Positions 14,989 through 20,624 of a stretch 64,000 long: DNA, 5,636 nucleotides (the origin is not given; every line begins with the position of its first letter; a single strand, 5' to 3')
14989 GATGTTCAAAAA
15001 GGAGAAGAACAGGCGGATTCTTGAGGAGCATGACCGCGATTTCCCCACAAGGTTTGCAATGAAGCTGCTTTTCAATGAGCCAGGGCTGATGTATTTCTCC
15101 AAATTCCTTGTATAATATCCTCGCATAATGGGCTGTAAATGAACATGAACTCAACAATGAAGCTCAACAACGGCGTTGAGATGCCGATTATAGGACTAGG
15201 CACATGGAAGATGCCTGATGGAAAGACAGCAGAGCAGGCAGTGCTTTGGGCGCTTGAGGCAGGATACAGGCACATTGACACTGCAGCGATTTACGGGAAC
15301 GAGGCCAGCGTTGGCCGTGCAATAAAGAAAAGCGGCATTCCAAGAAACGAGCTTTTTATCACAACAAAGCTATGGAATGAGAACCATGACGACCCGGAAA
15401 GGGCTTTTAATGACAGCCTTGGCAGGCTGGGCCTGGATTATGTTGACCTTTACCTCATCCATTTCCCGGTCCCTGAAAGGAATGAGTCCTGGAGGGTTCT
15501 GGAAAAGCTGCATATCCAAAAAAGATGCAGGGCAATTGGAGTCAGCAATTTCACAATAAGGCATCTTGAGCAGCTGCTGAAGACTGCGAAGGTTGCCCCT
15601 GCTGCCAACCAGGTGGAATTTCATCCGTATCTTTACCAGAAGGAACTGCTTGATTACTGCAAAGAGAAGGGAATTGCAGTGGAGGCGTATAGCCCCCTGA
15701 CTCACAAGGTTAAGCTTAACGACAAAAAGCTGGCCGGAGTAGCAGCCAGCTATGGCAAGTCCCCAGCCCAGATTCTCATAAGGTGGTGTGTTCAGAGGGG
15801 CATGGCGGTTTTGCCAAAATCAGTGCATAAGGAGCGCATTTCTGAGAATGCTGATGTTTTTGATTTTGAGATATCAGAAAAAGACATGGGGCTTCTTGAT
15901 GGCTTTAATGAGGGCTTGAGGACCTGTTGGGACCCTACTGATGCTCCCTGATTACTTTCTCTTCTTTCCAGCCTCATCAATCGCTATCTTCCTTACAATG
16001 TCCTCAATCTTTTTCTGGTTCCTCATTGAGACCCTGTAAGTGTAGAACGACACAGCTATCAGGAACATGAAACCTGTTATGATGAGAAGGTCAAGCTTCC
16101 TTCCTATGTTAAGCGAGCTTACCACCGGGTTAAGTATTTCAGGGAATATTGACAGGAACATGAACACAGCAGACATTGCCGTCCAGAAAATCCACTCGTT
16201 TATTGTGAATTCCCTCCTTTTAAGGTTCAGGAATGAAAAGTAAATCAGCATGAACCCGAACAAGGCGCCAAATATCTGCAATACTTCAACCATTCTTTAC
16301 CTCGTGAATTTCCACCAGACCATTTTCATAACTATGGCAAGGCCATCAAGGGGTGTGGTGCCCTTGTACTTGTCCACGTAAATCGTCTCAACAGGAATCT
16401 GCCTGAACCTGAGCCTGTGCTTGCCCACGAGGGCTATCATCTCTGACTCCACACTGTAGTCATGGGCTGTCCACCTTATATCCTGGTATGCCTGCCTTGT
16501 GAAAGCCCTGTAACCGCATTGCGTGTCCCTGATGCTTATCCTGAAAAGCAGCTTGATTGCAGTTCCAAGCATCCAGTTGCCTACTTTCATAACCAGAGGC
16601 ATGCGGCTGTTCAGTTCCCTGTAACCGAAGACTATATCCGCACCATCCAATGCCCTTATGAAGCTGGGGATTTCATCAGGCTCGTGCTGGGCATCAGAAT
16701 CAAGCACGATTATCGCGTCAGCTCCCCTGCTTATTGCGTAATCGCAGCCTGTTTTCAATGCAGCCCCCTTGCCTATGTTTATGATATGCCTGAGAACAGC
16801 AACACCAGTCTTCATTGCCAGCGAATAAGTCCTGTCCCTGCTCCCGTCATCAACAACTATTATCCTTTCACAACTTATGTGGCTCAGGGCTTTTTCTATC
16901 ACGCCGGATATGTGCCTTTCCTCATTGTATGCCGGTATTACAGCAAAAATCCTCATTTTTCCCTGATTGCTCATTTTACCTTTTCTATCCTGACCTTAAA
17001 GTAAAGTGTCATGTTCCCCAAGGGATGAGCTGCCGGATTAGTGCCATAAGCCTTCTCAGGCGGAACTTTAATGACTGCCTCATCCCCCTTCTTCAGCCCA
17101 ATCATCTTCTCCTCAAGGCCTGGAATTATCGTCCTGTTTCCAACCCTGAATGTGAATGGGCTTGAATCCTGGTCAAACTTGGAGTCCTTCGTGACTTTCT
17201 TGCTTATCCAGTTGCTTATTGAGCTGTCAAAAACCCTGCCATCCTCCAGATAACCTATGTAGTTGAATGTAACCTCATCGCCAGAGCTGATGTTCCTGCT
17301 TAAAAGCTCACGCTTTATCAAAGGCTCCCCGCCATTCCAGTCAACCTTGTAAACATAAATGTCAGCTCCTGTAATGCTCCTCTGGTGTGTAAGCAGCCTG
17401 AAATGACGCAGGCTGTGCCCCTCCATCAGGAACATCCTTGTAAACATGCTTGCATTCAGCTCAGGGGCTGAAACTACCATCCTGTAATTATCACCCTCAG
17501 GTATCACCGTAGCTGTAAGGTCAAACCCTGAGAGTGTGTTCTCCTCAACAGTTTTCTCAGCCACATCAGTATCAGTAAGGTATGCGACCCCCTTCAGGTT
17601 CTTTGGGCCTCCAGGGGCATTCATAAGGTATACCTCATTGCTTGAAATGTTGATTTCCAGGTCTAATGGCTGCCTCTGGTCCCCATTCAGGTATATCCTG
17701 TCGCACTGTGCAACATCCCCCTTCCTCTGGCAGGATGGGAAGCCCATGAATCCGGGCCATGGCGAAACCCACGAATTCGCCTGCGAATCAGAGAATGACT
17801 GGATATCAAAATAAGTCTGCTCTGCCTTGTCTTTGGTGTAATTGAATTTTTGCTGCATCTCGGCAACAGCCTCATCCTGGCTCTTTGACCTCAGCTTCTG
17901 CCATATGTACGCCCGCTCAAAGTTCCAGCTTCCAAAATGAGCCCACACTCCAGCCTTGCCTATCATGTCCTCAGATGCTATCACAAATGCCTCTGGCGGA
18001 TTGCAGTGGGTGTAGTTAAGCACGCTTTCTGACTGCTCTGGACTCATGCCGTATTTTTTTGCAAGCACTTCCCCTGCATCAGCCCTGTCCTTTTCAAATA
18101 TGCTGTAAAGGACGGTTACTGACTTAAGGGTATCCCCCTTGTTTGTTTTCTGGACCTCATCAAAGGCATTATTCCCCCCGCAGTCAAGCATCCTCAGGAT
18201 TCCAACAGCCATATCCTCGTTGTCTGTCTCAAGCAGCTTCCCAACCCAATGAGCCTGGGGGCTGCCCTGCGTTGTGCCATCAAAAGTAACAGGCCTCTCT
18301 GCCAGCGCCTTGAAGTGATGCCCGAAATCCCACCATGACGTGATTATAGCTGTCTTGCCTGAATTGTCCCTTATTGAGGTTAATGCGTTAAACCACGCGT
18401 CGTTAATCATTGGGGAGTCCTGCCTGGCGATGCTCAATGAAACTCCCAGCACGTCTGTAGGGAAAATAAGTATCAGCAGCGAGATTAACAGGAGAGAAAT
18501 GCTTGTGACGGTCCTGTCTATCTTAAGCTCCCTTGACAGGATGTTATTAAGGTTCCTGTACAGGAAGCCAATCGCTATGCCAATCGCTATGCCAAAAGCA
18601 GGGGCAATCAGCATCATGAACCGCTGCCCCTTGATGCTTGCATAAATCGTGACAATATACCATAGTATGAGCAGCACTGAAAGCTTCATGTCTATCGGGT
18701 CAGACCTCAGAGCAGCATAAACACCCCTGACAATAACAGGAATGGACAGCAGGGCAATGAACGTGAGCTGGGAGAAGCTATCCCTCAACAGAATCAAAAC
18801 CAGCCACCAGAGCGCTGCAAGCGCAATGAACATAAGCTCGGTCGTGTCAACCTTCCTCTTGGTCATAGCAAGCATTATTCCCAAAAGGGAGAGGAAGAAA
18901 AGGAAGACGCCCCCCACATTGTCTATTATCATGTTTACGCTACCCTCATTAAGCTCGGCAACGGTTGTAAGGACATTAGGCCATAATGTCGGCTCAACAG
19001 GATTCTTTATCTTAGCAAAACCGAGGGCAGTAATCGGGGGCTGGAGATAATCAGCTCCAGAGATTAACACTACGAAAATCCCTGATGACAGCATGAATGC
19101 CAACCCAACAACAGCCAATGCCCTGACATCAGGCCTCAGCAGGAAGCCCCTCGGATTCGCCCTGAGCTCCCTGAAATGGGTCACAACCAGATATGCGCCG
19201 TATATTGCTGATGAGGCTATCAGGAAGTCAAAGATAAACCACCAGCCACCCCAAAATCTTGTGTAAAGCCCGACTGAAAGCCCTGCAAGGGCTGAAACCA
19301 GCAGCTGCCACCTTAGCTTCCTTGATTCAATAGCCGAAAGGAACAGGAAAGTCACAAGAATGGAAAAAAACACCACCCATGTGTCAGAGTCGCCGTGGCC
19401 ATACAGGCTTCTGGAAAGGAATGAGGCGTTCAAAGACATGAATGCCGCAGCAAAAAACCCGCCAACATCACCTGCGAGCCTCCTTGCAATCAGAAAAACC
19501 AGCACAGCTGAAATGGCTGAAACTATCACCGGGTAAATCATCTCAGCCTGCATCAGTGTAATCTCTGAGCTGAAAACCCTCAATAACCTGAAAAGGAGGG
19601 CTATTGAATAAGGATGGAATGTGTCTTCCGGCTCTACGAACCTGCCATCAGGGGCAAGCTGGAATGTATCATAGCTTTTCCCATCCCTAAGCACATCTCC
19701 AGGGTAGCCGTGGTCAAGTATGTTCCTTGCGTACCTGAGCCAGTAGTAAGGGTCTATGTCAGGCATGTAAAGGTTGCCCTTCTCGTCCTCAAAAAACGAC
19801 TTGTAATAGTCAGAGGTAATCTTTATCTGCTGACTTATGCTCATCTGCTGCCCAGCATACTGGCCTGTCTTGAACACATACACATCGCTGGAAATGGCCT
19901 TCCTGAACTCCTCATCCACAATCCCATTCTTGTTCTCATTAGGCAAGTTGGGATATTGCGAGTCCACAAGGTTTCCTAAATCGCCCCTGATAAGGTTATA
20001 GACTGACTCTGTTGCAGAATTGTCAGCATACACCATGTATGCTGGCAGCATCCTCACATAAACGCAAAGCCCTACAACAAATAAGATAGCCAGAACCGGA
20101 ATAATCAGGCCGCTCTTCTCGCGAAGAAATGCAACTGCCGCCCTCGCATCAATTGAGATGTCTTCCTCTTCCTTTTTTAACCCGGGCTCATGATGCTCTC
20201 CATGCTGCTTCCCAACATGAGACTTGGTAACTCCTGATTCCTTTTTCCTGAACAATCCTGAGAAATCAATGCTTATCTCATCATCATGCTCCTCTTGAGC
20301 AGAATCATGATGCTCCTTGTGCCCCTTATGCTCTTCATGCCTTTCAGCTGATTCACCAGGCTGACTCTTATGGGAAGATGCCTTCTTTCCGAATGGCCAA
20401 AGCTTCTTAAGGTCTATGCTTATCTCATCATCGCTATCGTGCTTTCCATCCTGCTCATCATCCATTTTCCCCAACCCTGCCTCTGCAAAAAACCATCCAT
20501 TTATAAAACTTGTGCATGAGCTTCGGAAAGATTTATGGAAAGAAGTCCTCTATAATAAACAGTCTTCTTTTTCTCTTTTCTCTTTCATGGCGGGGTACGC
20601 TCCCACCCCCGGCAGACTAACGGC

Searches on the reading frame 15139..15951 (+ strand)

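Call 23: search_protein_families(library=pfam, proteins=[window:15139-15951:+])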
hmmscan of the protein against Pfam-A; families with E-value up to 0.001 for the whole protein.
window:15139-15951:+ (270 aa): 1 family
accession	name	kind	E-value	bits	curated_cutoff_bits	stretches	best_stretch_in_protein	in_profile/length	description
PF00248.27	Aldo_ket_red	-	7.8e-54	183.2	24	1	18-257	2-290/291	Aldo/keto reductase family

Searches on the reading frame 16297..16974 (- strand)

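Call 23: search_protein_families(library=pfam, proteins=[window:16297-16974:-])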
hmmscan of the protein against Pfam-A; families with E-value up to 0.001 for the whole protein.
window:16297-16974:- (225 aa): 2 families
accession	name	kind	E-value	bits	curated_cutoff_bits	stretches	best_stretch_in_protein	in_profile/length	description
PF00535.33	Glycos_transf_2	-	2e-21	77.1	23.3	1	12-166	3-167/168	Glycosyl transferase family 2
PF13641.12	Glyco_tranf_2_3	-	4.7e-05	24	27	1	9-172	3-153/230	Glycosyltransferase like family 2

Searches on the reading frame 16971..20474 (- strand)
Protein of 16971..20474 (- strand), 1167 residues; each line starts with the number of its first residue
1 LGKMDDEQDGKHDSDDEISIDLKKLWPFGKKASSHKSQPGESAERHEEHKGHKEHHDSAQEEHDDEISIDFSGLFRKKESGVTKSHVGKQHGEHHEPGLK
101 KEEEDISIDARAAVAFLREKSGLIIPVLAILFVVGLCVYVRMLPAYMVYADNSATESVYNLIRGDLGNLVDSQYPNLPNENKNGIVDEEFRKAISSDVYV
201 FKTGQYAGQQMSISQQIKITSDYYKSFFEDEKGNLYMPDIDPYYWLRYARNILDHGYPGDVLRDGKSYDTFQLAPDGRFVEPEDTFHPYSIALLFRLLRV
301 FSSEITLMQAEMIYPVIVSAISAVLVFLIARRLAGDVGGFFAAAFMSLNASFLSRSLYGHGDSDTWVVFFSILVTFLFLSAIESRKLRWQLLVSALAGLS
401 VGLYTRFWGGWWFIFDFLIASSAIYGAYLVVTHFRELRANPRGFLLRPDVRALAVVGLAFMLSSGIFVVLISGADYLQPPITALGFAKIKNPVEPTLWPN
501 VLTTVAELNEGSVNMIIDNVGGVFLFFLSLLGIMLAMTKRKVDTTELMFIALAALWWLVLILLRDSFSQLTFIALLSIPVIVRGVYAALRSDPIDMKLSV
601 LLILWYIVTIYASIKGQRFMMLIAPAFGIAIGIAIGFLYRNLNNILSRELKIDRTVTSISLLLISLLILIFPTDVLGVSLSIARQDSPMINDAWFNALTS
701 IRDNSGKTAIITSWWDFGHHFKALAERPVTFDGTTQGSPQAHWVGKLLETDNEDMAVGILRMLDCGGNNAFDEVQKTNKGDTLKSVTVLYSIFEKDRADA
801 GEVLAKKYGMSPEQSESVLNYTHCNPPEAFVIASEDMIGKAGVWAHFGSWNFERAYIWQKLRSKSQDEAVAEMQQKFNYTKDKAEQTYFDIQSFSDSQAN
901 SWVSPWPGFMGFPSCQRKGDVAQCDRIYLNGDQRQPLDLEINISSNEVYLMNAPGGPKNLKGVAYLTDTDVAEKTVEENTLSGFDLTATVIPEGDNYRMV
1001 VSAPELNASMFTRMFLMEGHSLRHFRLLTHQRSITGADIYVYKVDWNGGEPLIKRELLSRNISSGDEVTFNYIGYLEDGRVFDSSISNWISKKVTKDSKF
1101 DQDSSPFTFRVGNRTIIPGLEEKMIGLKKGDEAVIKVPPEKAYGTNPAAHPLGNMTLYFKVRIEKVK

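Call 13: search_protein_families(library=pfam, proteins=[window:16971-20474:-])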
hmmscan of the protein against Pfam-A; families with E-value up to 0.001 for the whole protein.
window:16971-20474:- (1167 aa): 3 families
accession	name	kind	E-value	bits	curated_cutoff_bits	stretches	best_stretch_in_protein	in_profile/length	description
PF02516.20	STT3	-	9.6e-34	118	24.5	1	213-657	6-390/405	Oligosaccharyl transferase STT3, N-terminal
PF00254.34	FKBP_C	-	6e-19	68.6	21.1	1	1061-1163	4-93/94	FKBP-type peptidyl-prolyl cis-trans isomerase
PF13231.12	PMT_2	-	5.8e-07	30.3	26.1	1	309-414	22-123/160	Dolichyl-phosphate-mannose-protein mannosyltransferase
